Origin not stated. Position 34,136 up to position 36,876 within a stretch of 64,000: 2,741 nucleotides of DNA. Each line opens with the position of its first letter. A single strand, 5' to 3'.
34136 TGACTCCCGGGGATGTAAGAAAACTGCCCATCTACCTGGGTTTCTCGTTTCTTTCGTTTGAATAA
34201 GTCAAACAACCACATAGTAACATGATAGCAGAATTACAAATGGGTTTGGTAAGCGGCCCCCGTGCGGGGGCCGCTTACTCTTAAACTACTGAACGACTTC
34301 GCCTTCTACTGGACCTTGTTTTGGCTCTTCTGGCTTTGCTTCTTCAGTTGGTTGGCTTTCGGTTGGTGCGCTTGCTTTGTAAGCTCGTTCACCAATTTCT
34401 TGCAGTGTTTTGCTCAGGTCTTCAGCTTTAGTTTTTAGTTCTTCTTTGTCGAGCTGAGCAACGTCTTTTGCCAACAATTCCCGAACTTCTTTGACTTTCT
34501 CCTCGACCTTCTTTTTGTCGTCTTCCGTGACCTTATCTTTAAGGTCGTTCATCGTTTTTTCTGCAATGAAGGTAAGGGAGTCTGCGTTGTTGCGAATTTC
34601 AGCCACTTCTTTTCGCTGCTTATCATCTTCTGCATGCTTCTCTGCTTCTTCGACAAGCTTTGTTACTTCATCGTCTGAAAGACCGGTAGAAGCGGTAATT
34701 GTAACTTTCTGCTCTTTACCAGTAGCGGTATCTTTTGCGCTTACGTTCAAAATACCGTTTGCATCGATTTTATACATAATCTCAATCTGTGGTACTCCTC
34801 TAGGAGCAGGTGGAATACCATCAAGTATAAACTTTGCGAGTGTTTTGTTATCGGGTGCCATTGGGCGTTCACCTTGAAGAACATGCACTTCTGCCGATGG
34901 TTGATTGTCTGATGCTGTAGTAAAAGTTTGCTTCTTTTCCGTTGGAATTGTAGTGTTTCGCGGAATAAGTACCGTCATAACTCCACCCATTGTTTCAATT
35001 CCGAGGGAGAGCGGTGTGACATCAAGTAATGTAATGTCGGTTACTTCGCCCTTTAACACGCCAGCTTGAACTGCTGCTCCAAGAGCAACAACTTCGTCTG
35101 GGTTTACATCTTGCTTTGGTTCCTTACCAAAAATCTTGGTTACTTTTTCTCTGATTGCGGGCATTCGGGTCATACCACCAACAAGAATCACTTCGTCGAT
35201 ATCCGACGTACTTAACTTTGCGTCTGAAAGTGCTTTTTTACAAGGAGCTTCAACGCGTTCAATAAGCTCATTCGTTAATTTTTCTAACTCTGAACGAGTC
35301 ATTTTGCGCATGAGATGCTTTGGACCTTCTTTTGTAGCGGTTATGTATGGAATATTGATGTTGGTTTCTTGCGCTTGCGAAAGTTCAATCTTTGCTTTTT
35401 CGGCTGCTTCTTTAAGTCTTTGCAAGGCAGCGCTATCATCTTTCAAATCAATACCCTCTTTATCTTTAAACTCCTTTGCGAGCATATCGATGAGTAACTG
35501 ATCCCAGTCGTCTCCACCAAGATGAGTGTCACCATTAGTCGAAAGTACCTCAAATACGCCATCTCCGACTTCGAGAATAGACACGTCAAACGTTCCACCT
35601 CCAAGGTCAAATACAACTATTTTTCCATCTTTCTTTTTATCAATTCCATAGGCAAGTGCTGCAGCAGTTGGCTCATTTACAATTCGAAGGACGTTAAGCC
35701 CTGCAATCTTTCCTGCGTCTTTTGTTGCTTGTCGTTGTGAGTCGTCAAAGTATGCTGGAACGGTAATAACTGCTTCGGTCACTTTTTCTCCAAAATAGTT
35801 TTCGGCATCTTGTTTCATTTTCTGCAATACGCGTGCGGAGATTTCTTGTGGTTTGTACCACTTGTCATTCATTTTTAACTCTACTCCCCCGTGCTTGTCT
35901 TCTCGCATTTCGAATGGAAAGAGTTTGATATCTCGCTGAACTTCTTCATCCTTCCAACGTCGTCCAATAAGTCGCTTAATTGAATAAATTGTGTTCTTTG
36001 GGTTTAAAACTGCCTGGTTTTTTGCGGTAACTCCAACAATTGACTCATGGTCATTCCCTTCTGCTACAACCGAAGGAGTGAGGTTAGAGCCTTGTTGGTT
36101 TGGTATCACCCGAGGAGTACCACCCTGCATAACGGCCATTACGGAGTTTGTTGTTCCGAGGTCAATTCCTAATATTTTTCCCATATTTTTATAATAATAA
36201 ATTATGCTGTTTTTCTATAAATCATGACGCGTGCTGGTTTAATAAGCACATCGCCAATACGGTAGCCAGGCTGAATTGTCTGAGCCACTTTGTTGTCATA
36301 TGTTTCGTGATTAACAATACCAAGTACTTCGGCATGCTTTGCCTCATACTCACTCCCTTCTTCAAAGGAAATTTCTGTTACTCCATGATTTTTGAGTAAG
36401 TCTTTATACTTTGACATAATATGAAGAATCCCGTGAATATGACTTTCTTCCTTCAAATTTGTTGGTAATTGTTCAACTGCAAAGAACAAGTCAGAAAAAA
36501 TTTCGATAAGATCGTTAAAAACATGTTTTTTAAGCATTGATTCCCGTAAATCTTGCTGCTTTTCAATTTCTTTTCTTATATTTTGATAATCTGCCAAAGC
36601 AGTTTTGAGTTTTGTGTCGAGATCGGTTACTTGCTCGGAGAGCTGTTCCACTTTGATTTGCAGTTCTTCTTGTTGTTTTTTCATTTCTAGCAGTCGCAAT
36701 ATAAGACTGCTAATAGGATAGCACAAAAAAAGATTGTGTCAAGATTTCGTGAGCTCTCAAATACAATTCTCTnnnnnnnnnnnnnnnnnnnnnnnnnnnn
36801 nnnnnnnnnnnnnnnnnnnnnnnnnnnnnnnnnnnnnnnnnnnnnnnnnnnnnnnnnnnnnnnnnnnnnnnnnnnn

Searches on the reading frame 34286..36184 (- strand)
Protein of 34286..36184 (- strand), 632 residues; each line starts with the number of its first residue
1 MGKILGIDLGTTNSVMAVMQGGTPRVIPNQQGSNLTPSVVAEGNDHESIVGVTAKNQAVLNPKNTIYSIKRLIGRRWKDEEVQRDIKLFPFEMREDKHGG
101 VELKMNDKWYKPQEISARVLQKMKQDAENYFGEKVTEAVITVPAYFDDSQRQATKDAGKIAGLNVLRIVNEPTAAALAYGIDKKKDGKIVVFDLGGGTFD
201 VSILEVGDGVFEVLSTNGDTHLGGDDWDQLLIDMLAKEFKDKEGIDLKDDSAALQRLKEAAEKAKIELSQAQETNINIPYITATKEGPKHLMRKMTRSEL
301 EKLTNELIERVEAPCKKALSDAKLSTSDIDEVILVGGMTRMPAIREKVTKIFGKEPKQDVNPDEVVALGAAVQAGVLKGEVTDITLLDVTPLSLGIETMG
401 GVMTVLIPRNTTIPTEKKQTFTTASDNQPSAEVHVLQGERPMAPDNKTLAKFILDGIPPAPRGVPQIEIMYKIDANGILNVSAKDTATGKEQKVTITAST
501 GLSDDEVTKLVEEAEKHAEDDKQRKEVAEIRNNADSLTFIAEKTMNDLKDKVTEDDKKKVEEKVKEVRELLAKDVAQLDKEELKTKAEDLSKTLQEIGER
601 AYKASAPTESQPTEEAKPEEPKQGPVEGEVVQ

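Call 61: search_protein_families(library=pfam, proteins=[window:34286-36184:-], max_evalue=0.0001)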
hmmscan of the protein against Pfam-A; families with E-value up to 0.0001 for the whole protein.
window:34286-36184:- (632 aa): 2 families
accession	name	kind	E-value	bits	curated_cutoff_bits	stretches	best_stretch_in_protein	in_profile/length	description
PF00012.26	HSP70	-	3.3e-256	851.7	20.6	1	4-602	1-598/599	Hsp70 protein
PF06723.19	MreB_Mbl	-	6.5e-15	55.2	27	1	115-371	73-316/327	MreB/Mbl protein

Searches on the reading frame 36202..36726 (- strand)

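Call 61: search_protein_families(library=pfam, proteins=[window:36202-36726:-], max_evalue=0.0001)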
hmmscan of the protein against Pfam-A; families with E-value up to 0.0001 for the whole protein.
window:36202-36726:- (174 aa): 1 family
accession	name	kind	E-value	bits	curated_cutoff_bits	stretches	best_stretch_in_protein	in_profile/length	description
PF01025.24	GrpE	-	1.4e-24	87.1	25.8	1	15-169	9-163/165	GrpE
